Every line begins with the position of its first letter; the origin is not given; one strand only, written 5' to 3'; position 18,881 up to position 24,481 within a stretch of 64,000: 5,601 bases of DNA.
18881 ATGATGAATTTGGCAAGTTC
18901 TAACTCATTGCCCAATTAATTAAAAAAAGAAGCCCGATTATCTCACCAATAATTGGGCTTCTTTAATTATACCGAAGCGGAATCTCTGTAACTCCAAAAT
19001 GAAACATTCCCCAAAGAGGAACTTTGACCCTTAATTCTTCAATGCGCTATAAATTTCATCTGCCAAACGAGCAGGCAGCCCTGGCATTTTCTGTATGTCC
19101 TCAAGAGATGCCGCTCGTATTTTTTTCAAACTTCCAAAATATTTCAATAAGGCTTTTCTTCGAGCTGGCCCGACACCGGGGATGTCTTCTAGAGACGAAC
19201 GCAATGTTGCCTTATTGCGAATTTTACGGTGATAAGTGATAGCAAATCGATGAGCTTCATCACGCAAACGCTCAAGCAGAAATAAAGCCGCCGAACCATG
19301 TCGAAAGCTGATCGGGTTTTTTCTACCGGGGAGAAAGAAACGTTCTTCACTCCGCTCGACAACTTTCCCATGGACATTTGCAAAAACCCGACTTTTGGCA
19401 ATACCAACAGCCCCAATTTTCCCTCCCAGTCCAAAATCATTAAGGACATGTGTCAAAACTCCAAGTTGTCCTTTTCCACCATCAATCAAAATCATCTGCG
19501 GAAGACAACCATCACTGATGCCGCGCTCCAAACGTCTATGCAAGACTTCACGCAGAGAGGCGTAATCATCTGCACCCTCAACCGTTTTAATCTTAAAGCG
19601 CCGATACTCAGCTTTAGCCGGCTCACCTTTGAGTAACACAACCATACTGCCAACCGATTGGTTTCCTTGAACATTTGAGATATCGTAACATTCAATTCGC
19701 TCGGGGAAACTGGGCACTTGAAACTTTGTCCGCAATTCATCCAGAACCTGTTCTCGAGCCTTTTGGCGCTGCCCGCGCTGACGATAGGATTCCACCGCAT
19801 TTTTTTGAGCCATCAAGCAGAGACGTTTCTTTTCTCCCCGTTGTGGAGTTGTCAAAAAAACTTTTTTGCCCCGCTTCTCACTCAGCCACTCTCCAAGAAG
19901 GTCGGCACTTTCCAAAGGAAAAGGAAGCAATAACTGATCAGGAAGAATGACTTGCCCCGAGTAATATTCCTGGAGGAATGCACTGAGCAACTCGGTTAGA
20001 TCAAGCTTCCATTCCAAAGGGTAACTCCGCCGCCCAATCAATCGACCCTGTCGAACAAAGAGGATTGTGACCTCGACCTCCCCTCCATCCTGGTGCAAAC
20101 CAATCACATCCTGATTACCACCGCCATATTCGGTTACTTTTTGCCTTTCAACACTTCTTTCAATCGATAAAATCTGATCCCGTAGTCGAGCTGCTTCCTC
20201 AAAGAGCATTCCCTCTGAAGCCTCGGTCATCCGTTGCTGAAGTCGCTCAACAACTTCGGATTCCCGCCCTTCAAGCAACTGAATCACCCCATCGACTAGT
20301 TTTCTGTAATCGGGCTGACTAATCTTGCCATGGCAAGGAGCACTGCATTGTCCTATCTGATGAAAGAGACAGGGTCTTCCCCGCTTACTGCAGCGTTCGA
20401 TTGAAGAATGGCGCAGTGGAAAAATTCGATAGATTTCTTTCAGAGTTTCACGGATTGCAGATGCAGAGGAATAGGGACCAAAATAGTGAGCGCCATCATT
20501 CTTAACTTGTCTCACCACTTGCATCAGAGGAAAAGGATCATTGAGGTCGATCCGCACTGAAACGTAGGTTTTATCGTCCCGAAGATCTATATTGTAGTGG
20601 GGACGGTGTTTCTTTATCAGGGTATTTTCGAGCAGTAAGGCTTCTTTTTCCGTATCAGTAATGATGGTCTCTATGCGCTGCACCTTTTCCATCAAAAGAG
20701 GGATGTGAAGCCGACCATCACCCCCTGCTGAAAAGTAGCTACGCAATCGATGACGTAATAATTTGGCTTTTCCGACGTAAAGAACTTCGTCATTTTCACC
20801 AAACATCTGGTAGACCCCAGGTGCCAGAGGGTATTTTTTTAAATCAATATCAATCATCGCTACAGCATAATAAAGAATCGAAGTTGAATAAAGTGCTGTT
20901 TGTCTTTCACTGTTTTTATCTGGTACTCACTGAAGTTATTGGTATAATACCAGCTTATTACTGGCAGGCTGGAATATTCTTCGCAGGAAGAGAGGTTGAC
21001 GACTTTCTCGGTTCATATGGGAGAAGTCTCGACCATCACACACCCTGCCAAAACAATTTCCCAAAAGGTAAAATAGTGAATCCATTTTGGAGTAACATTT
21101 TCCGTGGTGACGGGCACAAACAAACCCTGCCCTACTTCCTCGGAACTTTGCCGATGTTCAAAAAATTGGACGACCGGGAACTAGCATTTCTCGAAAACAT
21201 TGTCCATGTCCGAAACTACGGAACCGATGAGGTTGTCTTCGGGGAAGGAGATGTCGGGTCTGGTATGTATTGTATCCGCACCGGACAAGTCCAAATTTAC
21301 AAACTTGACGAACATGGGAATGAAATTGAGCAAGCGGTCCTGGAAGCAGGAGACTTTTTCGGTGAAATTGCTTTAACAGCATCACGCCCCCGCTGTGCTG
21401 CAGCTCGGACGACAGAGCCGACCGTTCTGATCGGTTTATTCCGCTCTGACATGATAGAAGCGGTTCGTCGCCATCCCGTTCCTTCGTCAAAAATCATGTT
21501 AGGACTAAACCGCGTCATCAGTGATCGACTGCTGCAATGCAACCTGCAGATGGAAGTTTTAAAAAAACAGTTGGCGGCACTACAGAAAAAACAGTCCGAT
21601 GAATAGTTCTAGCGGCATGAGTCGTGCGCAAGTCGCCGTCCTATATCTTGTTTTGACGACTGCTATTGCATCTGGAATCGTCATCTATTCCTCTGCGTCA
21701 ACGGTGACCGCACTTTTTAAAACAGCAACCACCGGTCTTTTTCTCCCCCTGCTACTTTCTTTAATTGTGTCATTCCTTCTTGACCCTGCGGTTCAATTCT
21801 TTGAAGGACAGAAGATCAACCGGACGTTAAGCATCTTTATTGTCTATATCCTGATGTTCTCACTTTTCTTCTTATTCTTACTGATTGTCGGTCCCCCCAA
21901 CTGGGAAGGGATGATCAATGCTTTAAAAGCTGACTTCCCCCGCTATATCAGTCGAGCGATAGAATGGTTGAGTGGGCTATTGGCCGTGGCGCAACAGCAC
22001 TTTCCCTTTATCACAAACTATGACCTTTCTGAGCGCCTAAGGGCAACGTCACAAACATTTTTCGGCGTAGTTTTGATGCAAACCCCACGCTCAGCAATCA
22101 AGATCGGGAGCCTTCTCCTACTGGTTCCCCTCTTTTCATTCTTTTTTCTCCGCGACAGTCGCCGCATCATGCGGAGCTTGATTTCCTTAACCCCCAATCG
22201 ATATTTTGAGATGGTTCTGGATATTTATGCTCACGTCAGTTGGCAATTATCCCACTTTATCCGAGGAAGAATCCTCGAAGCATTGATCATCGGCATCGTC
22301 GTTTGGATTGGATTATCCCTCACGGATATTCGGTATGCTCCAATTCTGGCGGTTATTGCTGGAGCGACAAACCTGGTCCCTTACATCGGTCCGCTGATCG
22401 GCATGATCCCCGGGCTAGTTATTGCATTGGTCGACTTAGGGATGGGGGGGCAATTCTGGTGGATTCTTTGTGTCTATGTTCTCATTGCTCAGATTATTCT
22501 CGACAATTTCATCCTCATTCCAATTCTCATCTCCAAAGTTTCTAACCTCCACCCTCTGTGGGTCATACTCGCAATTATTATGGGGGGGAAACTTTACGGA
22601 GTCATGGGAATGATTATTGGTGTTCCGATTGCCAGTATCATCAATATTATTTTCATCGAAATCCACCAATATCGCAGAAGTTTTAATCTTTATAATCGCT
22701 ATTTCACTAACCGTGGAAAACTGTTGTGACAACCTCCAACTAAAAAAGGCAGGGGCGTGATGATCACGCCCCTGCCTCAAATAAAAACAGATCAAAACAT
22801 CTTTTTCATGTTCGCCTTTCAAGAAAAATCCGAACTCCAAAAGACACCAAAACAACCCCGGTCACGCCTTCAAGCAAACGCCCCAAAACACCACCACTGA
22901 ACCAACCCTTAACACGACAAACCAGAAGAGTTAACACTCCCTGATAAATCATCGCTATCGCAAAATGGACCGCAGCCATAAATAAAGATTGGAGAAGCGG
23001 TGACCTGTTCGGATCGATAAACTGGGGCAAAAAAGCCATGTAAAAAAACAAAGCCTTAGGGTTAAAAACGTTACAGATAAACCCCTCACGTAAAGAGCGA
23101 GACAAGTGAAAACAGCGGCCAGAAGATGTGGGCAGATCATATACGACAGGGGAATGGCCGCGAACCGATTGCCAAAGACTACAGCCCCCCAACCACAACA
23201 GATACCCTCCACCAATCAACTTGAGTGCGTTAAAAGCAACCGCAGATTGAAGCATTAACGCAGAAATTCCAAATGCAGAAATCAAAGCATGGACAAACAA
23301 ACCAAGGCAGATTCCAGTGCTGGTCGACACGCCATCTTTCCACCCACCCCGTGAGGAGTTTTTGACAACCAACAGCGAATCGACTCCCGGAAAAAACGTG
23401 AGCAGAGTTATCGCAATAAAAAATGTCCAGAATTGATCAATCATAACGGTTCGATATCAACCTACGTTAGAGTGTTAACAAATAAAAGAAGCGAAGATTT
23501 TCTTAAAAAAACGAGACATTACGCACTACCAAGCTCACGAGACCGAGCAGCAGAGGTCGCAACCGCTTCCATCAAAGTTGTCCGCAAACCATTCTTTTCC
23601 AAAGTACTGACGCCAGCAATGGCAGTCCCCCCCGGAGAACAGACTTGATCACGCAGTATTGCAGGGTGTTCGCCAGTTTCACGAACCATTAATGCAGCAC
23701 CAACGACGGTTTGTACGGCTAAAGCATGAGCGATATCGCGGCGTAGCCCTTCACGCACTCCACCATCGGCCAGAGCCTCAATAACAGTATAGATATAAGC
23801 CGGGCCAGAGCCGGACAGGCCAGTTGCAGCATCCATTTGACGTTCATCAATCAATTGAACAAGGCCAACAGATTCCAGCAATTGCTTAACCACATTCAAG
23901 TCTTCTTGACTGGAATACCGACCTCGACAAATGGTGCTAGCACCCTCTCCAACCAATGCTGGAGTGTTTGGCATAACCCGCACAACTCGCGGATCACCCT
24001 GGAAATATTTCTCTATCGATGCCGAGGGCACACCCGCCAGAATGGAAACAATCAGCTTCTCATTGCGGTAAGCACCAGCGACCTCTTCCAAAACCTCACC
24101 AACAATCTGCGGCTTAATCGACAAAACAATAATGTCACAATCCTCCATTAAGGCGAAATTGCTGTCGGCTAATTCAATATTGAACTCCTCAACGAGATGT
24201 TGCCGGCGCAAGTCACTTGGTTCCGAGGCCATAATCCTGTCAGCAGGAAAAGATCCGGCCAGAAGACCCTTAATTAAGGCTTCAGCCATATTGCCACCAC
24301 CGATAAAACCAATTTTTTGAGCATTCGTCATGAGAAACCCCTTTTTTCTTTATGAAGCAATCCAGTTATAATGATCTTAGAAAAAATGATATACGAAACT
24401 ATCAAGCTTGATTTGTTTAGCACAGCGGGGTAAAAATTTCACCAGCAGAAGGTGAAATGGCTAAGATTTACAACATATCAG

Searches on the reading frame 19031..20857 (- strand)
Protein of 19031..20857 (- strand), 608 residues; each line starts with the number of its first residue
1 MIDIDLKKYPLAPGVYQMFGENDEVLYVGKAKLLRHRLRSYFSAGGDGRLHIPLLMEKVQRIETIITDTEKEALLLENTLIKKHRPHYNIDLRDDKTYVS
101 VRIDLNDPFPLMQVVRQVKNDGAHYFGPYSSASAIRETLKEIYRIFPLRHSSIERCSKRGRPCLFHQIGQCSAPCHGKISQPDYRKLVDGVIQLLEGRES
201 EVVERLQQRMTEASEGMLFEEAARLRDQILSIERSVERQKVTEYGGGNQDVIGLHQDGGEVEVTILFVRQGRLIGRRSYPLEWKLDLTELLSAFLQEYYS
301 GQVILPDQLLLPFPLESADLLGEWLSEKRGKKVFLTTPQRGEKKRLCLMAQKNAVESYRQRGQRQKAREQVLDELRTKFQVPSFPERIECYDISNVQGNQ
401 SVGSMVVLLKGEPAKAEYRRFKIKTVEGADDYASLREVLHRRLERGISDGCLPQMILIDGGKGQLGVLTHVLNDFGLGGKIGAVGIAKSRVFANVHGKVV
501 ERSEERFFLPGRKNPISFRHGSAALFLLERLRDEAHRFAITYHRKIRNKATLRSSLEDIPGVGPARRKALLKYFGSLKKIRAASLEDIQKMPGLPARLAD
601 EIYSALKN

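Call 39: search_protein_families(library=ncbifam, proteins=[window:19031-20857:-], max_evalue=0.00001)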
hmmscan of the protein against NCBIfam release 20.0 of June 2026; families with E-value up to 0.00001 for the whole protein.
window:19031-20857:- (608 aa): 14 families
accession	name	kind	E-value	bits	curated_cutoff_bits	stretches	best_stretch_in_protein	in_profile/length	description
TIGR00194.1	uvrC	equivalog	3e-178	594.1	285.45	1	5-587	4-574/574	excinuclease ABC subunit UvrC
NF001824.0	PRK00558.1-5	equivalog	1.6e-154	515.8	451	1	9-607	14-645/652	excinuclease ABC subunit UvrC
NF011260.0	PRK14666.1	equivalog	2e-152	509.4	649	2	3-317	3-319/698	excinuclease ABC subunit C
NF011263.0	PRK14669.1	equivalog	1.4e-138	463.3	1108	1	6-590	7-588/624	excinuclease ABC subunit C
NF011262.0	PRK14668.1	equivalog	1.6e-112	376.8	544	1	8-605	12-576/577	excinuclease ABC subunit C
NF011261.0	PRK14667.1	equivalog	1.5e-108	363.8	818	1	6-606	10-565/567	excinuclease ABC subunit C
NF011266.0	PRK14672.1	equivalog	1.4e-98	331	1504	2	10-336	19-336/691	excinuclease ABC subunit C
NF011264.0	PRK14670.1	equivalog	5.2e-90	302.4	1021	1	6-602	12-585/602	excinuclease ABC subunit C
NF005906.0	PRK07883.1-4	equivalog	9.5e-67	225.6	495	1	6-347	209-548/563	DEDD exonuclease domain-containing protein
NF005907.0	PRK07883.1-5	equivalog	1.8e-50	171.9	454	1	9-327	227-541/584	DEDD exonuclease domain-containing protein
NF005905.0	PRK07883.1-3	equivalog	3.3e-40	138.2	508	1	8-273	222-483/581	DEDD exonuclease domain-containing protein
NF005904.0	PRK07883.1-2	equivalog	9.4e-34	116.6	969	1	9-276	229-495/584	DEDD exonuclease domain-containing protein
NF005903.0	PRK07883.1-1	equivalog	7.7e-24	84.1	1038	1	9-275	245-506/642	DEDD exonuclease domain-containing protein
NF007833.0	PRK10545.1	equivalog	3.2e-20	72.5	367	1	6-187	28-205/289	excinuclease Cho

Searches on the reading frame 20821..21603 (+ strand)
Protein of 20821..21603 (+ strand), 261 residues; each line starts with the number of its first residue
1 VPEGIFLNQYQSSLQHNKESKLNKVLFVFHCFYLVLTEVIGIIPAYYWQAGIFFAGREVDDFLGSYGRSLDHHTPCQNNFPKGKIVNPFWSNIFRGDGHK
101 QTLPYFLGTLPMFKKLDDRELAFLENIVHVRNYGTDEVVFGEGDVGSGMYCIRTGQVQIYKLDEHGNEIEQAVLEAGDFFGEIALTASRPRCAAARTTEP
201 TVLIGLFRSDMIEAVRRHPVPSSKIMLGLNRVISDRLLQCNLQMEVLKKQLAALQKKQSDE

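Call 39: search_protein_families(library=ncbifam, proteins=[window:20821-21603:+], max_evalue=0.00001)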
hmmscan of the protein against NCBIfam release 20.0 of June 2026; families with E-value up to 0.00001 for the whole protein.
window:20821-21603:+ (261 aa): 3 families
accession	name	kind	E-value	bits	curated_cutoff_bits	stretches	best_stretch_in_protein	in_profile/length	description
NF008732.0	PRK11753.1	equivalog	2.5e-09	36.9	266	1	121-245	16-137/214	cAMP-activated global transcriptional regulator CRP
NF041163.2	encap_f2b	equivalog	3.5e-09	36.3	400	1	98-219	64-187/450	family 2B encapsulin nanocompartment shell protein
NF058543.1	ActPatMycb56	equivalog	3.4e-06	26.1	460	1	111-200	2-90/317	acetyltransferase Pat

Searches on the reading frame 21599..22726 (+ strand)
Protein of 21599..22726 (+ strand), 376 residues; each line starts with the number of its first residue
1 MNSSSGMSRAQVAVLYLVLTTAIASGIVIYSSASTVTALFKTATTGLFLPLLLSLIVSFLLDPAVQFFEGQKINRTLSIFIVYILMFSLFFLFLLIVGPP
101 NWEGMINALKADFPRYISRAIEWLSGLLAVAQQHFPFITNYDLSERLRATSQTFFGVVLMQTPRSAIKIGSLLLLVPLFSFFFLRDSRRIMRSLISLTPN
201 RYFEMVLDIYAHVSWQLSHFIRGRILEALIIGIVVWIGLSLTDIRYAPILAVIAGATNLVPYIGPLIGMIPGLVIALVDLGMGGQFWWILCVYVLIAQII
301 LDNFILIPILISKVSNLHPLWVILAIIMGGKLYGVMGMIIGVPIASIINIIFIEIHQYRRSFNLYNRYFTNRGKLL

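Call 39: search_protein_families(library=ncbifam, proteins=[window:21599-22726:+], max_evalue=0.00001)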
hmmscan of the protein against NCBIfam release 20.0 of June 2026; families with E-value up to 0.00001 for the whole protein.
window:21599-22726:+ (376 aa): 3 families
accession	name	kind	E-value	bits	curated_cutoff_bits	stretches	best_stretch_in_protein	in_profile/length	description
NF045801.1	efflux_ABUW_0982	equivalog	4.2e-32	111.6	675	1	48-366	29-354/392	chloramphenicol efflux transporter CxpE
TIGR02872.1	spore_ytvI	equivalog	7.2e-21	75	198.15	1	34-347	9-331/341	sporulation integral membrane protein YtvI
NF008930.0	PRK12287.1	subfamily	7.6e-16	58.6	318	1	43-352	29-325/344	AI-2E family transporter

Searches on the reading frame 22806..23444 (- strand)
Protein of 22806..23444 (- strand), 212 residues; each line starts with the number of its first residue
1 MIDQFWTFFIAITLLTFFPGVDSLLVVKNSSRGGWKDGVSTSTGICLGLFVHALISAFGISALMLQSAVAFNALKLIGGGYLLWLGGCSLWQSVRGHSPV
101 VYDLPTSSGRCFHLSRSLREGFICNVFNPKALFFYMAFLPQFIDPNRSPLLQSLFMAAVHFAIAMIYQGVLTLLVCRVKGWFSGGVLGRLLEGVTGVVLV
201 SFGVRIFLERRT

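Call 39: search_protein_families(library=ncbifam, proteins=[window:22806-23444:-], max_evalue=0.00001)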
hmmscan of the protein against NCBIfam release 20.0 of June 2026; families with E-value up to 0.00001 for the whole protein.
window:22806-23444:- (212 aa): 4 families
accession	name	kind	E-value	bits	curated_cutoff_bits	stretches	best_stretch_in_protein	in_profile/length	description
TIGR00949.1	2A76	subfamily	4.2e-37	127.7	183.95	1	19-205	2-184/185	homoserine/threonine efflux transporter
NF008201.0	PRK10958.1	equivalog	1.5e-25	90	165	1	3-206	8-207/212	leucine efflux protein LeuE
NF007812.0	PRK10520.1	equivalog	1.1e-23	83.9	209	1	3-205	4-199/206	homoserine/homoserine lactone efflux protein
NF007591.0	PRK10229.1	equivalog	5.6e-11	42.5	288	1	14-210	14-206/206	threonine export protein RhtC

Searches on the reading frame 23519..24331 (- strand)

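Call 39: search_protein_families(library=ncbifam, proteins=[window:23519-24331:-], max_evalue=0.00001)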
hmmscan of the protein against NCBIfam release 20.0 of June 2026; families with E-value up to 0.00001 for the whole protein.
window:23519-24331:- (270 aa): 7 families
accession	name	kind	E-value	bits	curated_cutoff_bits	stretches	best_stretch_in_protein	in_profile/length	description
TIGR00112.1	proC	equivalog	4.8e-88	295.2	196.75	1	7-267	1-263/263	pyrroline-5-carboxylate reductase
NF005813.0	PRK07679.1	exception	4.3e-74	249.4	404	1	3-270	2-271/279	pyrroline-5-carboxylate reductase ProI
NF008839.0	PRK11880.2-4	equivalog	3.2e-48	164.3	288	1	5-266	2-251/252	pyrroline-5-carboxylate reductase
NF005814.0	PRK07680.1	equivalog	5.2e-27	94.7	278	1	6-247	2-244/275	late competence protein ComER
NF005063.0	PRK06476.1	equivalog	5.6e-27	94.9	254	1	5-262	1-251/258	pyrroline-5-carboxylate reductase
NF005384.0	PRK06928.1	exception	1.4e-26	93.7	301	1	5-245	2-245/277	pyrroline-5-carboxylate reductase ProG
NF006408.0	PRK08655.1-2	equivalog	3e-06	26.3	422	1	5-116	7-118/441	prephenate dehydrogenase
